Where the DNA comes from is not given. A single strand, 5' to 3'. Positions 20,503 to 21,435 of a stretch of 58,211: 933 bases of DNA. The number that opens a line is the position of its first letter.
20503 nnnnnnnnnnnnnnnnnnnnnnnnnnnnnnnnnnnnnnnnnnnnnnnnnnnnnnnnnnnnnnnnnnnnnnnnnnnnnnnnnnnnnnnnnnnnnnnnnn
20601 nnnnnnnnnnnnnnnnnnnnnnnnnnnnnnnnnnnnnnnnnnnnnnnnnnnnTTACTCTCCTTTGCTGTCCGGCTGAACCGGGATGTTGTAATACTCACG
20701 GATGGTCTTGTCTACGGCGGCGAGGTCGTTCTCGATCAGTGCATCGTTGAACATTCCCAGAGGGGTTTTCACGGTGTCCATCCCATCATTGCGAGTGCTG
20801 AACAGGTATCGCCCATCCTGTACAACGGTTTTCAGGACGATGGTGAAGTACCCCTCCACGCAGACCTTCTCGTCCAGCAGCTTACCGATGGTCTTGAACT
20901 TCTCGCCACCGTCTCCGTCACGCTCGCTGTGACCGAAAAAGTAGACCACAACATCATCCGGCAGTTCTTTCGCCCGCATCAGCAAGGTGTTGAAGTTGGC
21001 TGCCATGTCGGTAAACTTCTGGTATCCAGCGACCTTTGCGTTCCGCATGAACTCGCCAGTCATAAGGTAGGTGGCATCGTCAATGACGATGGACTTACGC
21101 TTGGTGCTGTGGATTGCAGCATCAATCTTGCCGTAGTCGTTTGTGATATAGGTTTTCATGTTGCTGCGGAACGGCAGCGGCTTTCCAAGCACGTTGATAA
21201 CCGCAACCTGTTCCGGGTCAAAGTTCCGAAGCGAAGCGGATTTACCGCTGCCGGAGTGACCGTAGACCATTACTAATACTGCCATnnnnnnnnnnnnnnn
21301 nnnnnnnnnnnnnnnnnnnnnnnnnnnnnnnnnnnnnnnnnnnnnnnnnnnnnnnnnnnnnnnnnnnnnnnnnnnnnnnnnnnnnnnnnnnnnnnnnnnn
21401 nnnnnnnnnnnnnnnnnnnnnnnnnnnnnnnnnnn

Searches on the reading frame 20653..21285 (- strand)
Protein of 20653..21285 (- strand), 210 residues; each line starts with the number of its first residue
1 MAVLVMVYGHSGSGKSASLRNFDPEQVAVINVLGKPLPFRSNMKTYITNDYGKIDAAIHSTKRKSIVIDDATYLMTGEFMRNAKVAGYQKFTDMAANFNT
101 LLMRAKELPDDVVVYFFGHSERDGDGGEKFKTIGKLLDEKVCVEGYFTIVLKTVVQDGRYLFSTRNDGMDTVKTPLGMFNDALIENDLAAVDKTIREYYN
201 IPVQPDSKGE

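Call 71: find_related_loci(query=window:20653-21285:-, collection=viral_contigs, flank=1500)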
Query window:20653-21285:- (210 aa) in viral_contigs; peptide patterns used: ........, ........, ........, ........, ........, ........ (x = any residue, [..] = any of these).
401 stretches matched a pattern; 392 encode a relative of the query (tblastn E <= 1e-3); the best 80 are kept; 80 distinct loci.
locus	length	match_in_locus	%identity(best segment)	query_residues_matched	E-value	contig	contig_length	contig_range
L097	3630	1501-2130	100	1-210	5e-143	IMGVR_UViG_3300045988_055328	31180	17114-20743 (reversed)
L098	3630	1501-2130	100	1-210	5e-143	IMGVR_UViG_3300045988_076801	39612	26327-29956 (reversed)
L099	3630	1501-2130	100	1-210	5e-143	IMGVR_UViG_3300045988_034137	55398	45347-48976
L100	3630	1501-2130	100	1-210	2e-142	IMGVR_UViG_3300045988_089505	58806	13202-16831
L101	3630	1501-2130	100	1-210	2e-142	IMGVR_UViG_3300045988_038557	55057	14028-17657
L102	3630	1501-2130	100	1-210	1e-142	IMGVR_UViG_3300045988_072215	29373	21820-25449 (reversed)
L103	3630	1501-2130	100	1-210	2e-142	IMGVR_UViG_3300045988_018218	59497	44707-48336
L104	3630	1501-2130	100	1-210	2e-142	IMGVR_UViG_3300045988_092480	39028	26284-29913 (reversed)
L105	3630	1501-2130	99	1-210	3e-142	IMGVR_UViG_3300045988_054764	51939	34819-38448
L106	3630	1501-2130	99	1-210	8e-142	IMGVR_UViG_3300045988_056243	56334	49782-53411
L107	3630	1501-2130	99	1-210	4e-142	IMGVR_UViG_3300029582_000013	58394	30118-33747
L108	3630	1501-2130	99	1-210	8e-142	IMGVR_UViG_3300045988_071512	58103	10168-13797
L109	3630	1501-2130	99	1-210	6e-142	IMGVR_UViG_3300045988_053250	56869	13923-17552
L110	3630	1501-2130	99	1-210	8e-142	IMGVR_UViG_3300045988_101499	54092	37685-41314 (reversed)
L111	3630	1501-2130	99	1-210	8e-142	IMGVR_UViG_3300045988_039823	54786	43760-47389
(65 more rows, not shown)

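Call 75: search_protein_families(library=phrogs, proteins=[window:20653-21285:-], max_evalue=0.00001)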
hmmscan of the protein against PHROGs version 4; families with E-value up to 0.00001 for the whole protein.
window:20653-21285:- (210 aa): 2 families
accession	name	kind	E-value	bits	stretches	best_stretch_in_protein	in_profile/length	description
phrog_2872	-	DNA, RNA and nucleotide metabolism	7.6e-75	252.2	1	1-201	1-213/219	Sak4-like ssDNA annealing protein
phrog_124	-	DNA, RNA and nucleotide metabolism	1.5e-12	48.6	1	3-202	44-264/382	Sak4-like ssDNA annealing protein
